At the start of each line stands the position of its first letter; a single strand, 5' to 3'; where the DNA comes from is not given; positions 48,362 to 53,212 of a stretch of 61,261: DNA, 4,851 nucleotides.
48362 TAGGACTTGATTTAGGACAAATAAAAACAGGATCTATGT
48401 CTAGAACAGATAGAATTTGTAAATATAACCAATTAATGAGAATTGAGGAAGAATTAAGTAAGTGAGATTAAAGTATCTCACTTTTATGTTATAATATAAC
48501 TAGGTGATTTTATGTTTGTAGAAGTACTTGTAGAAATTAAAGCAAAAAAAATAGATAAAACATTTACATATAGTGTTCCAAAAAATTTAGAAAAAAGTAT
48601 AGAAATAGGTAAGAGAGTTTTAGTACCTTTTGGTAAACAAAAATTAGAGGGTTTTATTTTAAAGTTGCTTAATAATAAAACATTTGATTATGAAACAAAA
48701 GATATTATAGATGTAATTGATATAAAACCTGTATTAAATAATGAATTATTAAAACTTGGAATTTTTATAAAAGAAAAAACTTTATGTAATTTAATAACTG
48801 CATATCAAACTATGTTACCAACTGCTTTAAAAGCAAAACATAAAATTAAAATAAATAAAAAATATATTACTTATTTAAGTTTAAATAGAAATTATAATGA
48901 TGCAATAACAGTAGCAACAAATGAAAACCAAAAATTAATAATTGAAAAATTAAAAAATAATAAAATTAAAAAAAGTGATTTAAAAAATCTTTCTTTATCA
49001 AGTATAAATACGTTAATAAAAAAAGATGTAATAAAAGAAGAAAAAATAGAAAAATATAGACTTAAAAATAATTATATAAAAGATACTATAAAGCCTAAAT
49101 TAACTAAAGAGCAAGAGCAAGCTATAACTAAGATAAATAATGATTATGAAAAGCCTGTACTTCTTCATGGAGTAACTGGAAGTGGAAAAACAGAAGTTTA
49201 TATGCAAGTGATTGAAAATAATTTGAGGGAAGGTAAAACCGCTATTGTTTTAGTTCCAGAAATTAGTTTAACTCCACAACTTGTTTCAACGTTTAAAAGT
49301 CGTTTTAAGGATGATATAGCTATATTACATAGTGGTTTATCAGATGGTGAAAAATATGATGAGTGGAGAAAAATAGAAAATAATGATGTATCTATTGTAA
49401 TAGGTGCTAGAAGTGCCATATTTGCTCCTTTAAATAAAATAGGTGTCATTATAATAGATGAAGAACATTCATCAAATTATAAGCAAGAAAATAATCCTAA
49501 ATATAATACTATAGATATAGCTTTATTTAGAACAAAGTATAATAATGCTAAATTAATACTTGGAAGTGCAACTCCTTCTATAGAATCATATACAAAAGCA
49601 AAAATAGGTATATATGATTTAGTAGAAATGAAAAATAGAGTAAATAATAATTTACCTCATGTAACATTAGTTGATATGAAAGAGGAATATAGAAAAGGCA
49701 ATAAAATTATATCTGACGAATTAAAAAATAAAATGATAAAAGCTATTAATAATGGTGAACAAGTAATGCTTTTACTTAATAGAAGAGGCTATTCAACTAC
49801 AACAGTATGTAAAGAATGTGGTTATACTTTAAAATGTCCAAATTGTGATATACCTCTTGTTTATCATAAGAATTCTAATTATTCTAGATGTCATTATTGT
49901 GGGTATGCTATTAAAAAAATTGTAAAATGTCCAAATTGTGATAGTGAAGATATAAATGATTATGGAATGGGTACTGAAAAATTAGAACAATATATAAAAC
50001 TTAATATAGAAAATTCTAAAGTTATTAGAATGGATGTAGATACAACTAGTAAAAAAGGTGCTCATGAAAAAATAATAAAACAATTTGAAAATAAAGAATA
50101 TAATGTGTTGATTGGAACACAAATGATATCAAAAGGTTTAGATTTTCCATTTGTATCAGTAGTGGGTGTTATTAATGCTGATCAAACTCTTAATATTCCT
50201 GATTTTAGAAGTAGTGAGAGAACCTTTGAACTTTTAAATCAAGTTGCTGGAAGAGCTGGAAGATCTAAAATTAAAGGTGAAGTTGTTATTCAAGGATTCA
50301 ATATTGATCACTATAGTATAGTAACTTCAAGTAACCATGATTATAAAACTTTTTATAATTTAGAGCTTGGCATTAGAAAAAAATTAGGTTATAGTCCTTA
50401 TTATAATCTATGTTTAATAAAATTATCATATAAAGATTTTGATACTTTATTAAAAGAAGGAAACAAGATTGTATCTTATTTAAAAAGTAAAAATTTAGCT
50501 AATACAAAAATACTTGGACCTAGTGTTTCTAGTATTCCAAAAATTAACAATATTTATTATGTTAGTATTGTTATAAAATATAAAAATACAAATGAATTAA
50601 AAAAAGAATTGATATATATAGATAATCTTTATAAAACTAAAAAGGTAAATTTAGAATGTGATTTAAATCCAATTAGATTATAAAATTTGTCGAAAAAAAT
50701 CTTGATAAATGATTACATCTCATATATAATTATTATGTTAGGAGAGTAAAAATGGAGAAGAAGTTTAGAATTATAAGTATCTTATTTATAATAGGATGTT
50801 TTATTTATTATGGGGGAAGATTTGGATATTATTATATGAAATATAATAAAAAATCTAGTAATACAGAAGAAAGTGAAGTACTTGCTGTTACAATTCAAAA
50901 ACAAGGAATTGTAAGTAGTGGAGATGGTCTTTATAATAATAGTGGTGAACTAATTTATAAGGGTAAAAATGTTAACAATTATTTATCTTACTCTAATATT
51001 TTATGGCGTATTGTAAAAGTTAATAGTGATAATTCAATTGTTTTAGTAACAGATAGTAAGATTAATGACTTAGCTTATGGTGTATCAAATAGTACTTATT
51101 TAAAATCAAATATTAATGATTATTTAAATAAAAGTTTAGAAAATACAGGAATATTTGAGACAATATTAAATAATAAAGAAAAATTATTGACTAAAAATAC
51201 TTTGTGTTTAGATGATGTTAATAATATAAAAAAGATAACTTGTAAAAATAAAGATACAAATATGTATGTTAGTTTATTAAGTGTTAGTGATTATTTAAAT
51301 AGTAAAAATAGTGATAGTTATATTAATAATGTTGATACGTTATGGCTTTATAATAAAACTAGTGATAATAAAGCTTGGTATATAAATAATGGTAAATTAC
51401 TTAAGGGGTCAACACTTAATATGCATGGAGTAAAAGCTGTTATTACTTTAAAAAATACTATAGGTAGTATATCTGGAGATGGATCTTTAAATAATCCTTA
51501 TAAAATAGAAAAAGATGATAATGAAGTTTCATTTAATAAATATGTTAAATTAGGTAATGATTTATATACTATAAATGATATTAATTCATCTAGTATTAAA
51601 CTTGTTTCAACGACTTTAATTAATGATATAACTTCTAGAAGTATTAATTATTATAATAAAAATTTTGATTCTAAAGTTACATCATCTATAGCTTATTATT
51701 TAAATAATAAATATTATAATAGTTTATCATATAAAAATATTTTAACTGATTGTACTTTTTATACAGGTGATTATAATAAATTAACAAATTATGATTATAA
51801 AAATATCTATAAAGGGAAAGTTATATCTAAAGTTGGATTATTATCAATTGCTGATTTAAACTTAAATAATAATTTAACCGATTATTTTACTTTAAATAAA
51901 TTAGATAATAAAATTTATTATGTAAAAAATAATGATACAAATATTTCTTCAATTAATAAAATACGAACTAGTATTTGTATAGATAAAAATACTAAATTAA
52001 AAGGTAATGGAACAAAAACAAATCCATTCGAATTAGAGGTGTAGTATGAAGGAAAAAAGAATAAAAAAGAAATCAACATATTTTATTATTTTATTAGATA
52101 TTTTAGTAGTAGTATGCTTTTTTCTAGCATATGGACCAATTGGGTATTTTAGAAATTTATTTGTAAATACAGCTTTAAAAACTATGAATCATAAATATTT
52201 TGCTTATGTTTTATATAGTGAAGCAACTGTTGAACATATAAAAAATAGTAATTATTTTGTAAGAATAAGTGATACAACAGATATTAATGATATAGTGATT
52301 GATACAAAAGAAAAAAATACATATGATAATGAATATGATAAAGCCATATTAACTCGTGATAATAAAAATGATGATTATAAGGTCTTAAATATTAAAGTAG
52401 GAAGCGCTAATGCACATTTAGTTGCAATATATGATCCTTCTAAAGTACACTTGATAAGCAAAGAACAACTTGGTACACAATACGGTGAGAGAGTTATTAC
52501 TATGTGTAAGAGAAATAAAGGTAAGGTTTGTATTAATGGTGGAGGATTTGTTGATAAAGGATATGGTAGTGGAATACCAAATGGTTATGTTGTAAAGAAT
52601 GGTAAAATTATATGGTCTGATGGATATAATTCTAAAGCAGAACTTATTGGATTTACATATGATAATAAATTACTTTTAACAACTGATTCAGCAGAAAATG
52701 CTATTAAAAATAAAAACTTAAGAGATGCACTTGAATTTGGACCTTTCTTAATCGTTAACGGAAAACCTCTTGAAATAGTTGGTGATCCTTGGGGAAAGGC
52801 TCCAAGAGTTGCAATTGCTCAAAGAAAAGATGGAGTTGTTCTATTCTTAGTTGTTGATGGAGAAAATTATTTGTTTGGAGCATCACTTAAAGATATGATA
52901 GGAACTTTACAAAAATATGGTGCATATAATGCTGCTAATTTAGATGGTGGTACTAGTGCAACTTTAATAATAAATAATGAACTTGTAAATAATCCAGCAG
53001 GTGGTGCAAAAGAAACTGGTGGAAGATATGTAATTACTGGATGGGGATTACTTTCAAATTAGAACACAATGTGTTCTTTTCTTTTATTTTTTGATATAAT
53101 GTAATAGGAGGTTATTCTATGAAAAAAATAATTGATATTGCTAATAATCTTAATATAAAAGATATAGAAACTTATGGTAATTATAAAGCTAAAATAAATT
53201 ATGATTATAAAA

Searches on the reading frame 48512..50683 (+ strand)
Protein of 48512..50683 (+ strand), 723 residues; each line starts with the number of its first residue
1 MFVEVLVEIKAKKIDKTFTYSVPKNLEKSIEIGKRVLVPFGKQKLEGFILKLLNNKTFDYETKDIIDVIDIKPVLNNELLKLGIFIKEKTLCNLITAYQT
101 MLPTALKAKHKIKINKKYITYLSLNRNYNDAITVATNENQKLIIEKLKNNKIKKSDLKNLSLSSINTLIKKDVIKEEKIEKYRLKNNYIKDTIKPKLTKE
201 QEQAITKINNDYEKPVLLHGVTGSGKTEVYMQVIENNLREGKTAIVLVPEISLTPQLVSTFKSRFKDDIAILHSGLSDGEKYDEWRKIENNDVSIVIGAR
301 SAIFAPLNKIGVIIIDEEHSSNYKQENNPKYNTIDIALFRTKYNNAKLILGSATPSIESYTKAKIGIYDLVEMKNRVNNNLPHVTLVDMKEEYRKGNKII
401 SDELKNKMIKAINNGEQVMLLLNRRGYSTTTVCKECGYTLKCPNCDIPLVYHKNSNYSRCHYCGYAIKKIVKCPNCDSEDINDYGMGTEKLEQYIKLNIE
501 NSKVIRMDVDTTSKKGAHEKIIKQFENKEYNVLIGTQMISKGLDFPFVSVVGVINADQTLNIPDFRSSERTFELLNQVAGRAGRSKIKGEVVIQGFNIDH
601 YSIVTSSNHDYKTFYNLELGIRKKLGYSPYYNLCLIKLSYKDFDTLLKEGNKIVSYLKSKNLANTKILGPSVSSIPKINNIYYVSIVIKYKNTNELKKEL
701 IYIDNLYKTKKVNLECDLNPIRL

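Call 85: search_protein_families(library=pfam, proteins=[window:48512-50683:+], max_evalue=0.00001)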
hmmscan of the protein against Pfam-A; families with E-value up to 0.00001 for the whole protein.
window:48512-50683:+ (723 aa): 6 families
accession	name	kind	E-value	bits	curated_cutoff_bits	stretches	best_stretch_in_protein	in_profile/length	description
PF17764.6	PriA_3primeBD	-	1.5e-24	86.1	22.7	1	4-103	1-96/96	3'DNA-binding domain (3'BD)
PF00270.35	DEAD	-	3.7e-23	82.5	26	1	198-359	1-163/167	DEAD/DEAH box helicase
PF04851.21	ResIII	-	2.9e-22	79.7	22.5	1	196-356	3-163/164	Type III restriction enzyme, res subunit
PF18074.6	PriA_C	-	1.2e-14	55.3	26.9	1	629-720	1-95/95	Primosomal protein N C-terminal domain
PF00271.37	Helicase_C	-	3.8e-13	50.1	23.5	1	489-585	26-109/110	Helicase conserved C-terminal domain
PF18319.7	Zn_ribbon_PriA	-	2.8e-11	43.6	26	1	442-467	1-26/27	PriA DNA helicase Cys-rich region (CRR) domain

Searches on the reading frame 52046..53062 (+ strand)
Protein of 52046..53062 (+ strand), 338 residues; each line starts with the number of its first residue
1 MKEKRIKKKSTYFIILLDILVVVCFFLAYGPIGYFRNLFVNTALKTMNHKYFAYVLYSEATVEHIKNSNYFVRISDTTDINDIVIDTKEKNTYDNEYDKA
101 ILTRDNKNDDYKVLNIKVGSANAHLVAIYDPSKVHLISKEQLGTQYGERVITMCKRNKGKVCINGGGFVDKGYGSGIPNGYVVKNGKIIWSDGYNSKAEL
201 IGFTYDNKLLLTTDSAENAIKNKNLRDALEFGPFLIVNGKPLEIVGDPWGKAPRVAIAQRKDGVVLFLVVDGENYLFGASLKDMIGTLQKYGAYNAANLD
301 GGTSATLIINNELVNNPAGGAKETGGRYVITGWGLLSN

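Call 85: search_protein_families(library=pfam, proteins=[window:52046-53062:+], max_evalue=0.00001)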
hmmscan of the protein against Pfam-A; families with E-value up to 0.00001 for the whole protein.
window:52046-53062:+ (338 aa): 1 family
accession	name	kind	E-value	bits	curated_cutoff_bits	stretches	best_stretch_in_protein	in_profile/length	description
PF09992.14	NAGPA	-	9.7e-39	133.7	25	1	160-335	4-168/169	Phosphodiester glycosidase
